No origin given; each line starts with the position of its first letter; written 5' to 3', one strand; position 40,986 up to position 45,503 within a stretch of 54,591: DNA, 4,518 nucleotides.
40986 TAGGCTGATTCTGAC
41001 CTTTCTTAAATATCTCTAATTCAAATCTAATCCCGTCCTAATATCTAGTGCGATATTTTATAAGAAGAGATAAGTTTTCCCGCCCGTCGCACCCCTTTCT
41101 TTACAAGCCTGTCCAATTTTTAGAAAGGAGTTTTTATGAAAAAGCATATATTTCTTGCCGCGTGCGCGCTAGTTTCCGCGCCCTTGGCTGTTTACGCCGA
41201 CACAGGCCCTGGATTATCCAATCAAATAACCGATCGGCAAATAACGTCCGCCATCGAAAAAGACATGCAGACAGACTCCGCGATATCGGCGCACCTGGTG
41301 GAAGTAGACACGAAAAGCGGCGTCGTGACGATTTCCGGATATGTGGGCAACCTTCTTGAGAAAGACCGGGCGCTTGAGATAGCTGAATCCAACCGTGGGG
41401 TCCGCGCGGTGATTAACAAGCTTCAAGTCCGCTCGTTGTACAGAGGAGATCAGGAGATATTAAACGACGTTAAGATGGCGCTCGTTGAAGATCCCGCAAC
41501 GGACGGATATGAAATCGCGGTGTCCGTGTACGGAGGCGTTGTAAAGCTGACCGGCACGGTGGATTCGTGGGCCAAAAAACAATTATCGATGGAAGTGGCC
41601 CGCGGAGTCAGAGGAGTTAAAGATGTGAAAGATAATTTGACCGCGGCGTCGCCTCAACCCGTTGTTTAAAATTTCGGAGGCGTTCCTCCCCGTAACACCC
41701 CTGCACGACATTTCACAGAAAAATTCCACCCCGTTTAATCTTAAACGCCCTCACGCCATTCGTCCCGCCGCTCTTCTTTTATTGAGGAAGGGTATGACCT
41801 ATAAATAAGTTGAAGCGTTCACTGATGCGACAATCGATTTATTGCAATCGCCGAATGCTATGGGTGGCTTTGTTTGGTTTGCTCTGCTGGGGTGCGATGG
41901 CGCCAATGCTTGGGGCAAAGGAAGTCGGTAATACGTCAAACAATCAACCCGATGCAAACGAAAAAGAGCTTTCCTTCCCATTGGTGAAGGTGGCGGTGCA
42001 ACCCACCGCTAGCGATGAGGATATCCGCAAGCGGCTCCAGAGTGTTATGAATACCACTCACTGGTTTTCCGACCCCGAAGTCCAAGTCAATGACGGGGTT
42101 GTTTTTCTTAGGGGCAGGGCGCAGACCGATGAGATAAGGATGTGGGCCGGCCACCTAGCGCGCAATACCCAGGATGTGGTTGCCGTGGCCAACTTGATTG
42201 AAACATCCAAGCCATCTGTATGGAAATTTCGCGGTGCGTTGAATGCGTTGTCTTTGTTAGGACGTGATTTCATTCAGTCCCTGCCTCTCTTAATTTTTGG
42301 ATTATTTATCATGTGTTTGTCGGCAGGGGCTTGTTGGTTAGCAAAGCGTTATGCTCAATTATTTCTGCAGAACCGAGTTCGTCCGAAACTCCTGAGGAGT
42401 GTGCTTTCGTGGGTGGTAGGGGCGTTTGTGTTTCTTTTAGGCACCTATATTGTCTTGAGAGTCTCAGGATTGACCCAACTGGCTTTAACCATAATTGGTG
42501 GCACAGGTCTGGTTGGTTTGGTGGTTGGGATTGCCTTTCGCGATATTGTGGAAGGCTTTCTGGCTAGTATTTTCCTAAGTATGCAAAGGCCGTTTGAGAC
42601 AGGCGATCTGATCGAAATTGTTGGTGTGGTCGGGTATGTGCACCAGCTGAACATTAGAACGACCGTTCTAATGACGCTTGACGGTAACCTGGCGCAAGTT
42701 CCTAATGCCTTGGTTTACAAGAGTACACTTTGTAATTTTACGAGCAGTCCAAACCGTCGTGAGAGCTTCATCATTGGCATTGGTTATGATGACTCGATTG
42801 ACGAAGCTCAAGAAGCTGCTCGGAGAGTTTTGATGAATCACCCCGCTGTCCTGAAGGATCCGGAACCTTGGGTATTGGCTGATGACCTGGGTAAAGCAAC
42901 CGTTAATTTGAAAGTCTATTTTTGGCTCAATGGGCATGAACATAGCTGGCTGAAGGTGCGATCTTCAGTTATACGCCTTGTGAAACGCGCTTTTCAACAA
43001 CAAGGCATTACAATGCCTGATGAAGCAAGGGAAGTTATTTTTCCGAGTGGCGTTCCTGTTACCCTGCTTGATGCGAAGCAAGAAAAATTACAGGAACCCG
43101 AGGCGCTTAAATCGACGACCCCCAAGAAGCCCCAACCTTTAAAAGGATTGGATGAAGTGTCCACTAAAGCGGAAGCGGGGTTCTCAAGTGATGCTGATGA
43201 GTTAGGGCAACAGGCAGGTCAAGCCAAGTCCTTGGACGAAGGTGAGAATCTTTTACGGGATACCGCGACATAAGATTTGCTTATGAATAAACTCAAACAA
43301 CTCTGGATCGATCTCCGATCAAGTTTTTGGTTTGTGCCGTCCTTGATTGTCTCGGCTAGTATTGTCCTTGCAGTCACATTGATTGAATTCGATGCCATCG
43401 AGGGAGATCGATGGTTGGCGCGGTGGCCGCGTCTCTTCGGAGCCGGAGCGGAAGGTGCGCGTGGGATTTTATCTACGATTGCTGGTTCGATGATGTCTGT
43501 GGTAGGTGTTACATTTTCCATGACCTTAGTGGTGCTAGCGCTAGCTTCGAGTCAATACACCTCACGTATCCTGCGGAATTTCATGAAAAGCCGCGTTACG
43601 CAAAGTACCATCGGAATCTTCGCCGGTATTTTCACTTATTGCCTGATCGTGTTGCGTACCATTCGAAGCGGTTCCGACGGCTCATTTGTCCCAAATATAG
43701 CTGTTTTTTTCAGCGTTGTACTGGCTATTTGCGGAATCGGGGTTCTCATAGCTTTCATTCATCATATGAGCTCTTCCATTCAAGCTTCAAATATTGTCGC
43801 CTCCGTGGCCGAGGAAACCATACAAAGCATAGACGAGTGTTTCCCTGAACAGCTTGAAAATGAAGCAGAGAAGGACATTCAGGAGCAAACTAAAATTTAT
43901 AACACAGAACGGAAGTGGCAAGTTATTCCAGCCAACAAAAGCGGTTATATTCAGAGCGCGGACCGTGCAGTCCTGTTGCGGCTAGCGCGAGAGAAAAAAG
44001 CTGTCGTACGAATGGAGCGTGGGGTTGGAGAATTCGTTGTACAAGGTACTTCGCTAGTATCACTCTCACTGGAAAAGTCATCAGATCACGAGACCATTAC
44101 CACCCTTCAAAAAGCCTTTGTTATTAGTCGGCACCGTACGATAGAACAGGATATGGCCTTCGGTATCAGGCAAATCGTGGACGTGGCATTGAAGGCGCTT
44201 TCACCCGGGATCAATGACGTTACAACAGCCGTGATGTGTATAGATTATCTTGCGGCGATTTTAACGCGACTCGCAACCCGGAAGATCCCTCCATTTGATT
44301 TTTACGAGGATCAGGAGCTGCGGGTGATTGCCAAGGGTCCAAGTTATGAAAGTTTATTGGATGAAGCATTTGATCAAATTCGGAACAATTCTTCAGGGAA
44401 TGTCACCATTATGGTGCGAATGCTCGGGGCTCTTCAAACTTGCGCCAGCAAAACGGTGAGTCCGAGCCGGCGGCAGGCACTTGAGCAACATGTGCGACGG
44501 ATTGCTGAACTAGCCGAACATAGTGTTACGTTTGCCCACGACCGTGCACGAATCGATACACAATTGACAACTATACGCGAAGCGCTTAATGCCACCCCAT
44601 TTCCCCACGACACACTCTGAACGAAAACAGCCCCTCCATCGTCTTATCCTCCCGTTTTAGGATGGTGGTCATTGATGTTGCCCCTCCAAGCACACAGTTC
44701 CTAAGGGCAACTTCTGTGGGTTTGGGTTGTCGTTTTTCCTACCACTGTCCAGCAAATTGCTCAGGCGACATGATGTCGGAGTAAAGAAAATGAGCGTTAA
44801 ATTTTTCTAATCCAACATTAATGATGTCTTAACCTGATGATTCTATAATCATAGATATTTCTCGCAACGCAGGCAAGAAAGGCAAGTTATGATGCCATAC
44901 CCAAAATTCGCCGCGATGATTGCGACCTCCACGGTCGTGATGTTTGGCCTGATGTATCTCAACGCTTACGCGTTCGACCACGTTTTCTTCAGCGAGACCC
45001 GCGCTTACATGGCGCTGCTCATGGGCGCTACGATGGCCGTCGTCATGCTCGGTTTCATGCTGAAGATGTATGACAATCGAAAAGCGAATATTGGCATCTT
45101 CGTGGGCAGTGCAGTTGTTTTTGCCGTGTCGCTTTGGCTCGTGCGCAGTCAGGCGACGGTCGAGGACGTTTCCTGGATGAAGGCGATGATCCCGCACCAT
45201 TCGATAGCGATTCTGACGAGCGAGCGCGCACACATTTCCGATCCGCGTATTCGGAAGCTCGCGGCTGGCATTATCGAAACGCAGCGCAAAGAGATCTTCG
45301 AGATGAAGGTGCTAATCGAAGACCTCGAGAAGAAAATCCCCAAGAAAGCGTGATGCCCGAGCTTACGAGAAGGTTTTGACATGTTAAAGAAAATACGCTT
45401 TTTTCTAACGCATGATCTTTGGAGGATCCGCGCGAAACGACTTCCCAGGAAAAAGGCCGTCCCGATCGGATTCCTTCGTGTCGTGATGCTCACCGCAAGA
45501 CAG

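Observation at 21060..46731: Recurrent promoter architecture: three CTAAT-type pentamers phased at exactly 11 nt, then a -10 box, upstream of at least four island operons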

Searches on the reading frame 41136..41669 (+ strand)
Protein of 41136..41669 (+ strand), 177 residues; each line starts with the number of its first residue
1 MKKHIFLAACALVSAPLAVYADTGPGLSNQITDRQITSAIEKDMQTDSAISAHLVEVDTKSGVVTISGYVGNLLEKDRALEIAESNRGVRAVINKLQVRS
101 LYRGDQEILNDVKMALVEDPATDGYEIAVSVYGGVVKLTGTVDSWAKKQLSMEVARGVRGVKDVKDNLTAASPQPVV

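Call 10: search_protein_families(library=pfam, proteins=[window:41136-41669:+])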
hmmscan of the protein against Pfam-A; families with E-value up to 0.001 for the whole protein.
window:41136-41669:+ (177 aa): 1 family
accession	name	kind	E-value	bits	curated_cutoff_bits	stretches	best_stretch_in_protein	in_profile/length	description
PF04972.22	BON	-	1.5e-28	99.3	27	2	32-99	1-68/69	BON domain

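Call 16: find_encoding_contigs(protein=window:41136-41669:+, flank=10000, max_places=10)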
Protein window:41136-41669:+ (177 aa): 3 contigs read that carry it; 2 places shown.
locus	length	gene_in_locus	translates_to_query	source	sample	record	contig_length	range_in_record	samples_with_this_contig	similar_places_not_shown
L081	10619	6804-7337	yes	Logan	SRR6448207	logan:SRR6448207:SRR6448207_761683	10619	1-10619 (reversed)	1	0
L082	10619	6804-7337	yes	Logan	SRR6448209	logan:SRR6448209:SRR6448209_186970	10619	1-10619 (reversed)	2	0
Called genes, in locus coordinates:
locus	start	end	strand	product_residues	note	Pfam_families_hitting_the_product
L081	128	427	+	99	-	-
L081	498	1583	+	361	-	PF21088:MS_channel_1st, PF00924:MS_channel_2nd, PF21082:MS_channel_3rd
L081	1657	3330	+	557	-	PF04357:TamB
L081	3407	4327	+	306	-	-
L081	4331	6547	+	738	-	PF00982:Glyco_transf_20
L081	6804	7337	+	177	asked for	PF04972:BON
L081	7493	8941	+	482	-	PF04972:BON, PF00924:MS_channel_2nd, PF21082:MS_channel_3rd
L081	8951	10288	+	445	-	PF10011:DUF2254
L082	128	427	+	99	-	-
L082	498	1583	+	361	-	PF21088:MS_channel_1st, PF00924:MS_channel_2nd, PF21082:MS_channel_3rd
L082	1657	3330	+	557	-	PF04357:TamB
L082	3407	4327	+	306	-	-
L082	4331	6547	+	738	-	PF00982:Glyco_transf_20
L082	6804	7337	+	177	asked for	PF04972:BON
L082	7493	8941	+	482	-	PF04972:BON, PF00924:MS_channel_2nd, PF21082:MS_channel_3rd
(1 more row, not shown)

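Call 27: find_homologous_proteins(query=window:41136-41669:+, max_evalue=1e-20)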
Query window:41136-41669:+ (177 aa): 1 proteins with E <= 1e-20 among 174 candidates.
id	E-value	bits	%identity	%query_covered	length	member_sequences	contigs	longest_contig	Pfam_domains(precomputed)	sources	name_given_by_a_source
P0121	1.0e-105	369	99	100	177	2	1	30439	PF04972.23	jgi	-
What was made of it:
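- Tried and rejected: The BON protein has no homologue below 99% identity (call 27).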

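Call 28: find_encoding_contigs(protein=P0121, flank=10000, max_places=5)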
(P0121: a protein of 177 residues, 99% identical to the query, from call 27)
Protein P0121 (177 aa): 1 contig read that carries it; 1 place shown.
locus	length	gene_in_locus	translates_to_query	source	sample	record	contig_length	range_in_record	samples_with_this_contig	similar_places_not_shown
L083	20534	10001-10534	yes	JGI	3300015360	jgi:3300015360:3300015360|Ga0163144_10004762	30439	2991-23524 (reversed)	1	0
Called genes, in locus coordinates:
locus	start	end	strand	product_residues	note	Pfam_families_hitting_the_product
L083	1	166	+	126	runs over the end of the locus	PF00072:Response_reg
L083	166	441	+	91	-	PF07689:KaiB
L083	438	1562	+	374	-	PF00512:HisKA, PF02518:HATPase_c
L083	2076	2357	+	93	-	PF01527:HTH_Tnp_1, PF13384:HTH_23 (weak), PF13518:HTH_28 (weak)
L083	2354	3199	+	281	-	PF13276:HTH_21 (weak), PF00665:rve, PF13683:rve_3, PF13333:rve_2 (weak)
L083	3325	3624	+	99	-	-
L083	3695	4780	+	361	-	PF21088:MS_channel_1st, PF00924:MS_channel_2nd, PF21082:MS_channel_3rd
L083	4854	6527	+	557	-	PF04357:TamB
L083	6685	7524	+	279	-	-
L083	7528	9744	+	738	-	PF00982:Glyco_transf_20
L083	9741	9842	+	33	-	-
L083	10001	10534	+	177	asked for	PF04972:BON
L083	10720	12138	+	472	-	PF04972:BON, PF00924:MS_channel_2nd, PF21082:MS_channel_3rd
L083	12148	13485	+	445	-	PF10011:DUF2254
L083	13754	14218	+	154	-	PF03713:DUF305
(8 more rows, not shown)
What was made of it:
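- On OmpR/PhoB-type activator-dependent (pho-box-like) promoter: The gene after site 5 is doubtful (call 28).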

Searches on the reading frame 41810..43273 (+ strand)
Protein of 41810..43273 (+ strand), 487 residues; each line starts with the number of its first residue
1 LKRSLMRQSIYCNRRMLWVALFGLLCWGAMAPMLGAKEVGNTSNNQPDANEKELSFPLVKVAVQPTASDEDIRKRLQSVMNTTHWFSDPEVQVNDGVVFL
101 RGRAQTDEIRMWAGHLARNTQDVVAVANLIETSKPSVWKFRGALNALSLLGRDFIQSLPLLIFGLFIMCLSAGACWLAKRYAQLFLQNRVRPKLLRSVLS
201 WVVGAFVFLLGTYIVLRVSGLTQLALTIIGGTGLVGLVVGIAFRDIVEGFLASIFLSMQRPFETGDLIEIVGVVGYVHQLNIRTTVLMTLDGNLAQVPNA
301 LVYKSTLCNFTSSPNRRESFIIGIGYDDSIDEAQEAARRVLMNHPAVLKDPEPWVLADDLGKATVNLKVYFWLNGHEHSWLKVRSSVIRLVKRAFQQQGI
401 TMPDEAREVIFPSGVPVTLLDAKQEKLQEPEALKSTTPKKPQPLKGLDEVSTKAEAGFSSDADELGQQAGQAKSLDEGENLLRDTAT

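Call 10: search_protein_families(library=pfam, proteins=[window:41810-43273:+])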
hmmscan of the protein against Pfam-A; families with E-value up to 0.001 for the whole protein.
window:41810-43273:+ (487 aa): 3 families
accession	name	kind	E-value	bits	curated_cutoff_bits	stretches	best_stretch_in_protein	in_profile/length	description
PF00924.24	MS_channel_2nd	-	1e-16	61.2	20.2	1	245-311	1-67/68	Mechanosensitive ion channel, beta-domain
PF21082.3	MS_channel_3rd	-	1.9e-13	51.1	21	1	320-401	3-87/88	Mechanosensitive ion channel MscS, C-terminal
PF04972.22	BON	-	1.7e-09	38.2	27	1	68-132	1-67/69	BON domain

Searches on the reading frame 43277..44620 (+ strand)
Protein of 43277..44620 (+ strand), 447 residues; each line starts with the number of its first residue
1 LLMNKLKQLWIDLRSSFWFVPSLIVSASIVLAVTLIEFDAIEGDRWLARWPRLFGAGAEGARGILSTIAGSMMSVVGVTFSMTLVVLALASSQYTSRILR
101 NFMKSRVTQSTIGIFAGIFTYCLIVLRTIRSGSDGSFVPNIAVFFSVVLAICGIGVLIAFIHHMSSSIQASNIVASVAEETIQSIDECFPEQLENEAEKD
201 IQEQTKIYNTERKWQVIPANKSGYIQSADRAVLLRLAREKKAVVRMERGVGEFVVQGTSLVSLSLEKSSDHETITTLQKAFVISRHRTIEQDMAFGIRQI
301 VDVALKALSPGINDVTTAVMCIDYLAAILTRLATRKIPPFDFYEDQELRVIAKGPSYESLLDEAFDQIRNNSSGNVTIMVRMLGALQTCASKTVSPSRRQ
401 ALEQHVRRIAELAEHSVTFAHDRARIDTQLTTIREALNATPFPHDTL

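Call 10: search_protein_families(library=pfam, proteins=[window:43277-44620:+])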
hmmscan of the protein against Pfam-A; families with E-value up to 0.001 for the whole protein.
window:43277-44620:+ (447 aa): 1 family
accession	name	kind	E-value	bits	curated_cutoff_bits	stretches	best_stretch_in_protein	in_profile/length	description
PF10011.15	DUF2254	-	2.7e-125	418.5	28.8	1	14-387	1-367/368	Predicted membrane protein (DUF2254)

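Call 14: find_related_loci(query=window:43277-44620:+, collection=genome_contigs, flank=10000)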
Query window:43277-44620:+ (447 aa) in genome_contigs; peptide patterns used: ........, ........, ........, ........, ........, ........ (x = any residue, [..] = any of these).
208 stretches matched a pattern; 175 encode a relative of the query (tblastn E <= 1e-3); the best 80 are kept; 80 distinct loci.
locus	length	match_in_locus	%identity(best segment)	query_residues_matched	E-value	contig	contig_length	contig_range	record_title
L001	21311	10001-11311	67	3-439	0e+0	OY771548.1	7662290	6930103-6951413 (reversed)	MAG: uncultured Desulfosarcina sp. isolate c75788b4-9dc9-432e-af07-dc879bdb42fc genome assembly, chromosome: 1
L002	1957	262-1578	67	3-441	0e+0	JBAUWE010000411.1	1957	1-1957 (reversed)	MAG: Terriglobia bacterium isolate MFD09702_ilm_asm_bin32 k127_67682, whole genome shotgun sequence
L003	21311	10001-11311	67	3-439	0e+0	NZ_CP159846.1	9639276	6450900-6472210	Desulfosarcina variabilis str. Montpellier chromosome, complete genome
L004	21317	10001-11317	67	3-441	0e+0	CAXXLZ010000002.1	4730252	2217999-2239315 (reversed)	MAG: Thermodesulfobacteriota bacterium isolate 2fdc769d-9a05-4c3a-9363-a2f454578bb3 genome assembly, contig: contig_2, w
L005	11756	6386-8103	66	3-441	0e+0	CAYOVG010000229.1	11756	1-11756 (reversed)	MAG TPA_asm: uncultured Syntrophobacteraceae bacterium isolate binchicken_co168_41 genome assembly, contig: NODE_9330_le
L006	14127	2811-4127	66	3-441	0e+0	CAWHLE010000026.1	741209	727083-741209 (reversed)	MAG: uncultured delta proteobacterium isolate MFD02416.bin.2.187 genome assembly, contig: contig_989, whole genome shotg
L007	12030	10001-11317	66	3-441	0e+0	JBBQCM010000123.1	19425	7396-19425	MAG: Chthoniobacterales bacterium isolate Co_metawrap_1254 Cmw_1254_k141_9668471_length_19425_cov_9.9981, whole genome s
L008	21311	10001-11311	66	3-439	0e+0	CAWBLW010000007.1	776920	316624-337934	MAG: uncultured Acidobacteriota bacterium isolate MFD02416.bin.1.208 genome assembly, contig: contig_2091, whole genome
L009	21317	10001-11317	65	3-441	0e+0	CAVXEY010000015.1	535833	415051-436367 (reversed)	MAG: uncultured delta proteobacterium isolate MFD02416.bin.1.108 genome assembly, contig: contig_37210, whole genome sho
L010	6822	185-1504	67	2-441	0e+0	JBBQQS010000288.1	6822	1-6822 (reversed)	MAG: Bryobacterales bacterium isolate Co_metawrap_1602 Cmw_1602_k141_29328932_length_6822_cov_4.0000, whole genome shotg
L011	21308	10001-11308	66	3-438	0e+0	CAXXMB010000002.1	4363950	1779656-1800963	MAG: uncultured Desulfatitalea sp. isolate 24a4592a-339c-494a-8bd6-25b06643d142 genome assembly, contig: contig_2, whole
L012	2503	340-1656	65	3-441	0e+0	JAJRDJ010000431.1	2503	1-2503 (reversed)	MAG: Methylococcaceae bacterium isolate OWC_0087 OWC_0087_k121_23239067, whole genome shotgun sequence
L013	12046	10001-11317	65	3-441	0e+0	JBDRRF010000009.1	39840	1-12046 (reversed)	MAG: Pseudomonadota bacterium isolate MEGAHIT-group-2.86 k141_1258778, whole genome shotgun sequence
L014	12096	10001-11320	65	3-441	0e+0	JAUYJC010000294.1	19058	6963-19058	MAG: Deltaproteobacteria bacterium isolate C24_metabat.bin.121_sub C24_k141_337926, whole genome shotgun sequence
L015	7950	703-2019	65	3-441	0e+0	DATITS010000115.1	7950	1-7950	MAG TPA_asm: Desulfobacterales bacterium isolate SMAG_U15961 k141_558251, whole genome shotgun sequence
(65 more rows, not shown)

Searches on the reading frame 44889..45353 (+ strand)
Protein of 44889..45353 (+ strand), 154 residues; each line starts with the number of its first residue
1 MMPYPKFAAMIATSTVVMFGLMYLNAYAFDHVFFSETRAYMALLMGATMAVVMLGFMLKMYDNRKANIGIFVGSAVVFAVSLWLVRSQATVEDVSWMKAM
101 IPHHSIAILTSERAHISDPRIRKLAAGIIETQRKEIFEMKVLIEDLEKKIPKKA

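Call 10: search_protein_families(library=pfam, proteins=[window:44889-45353:+])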
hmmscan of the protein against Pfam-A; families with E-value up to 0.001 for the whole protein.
window:44889-45353:+ (154 aa): 1 family
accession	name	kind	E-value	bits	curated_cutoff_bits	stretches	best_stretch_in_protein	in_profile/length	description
PF03713.19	DUF305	-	2.9e-09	37.6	27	1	93-143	1-53/151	Domain of unknown function (DUF305)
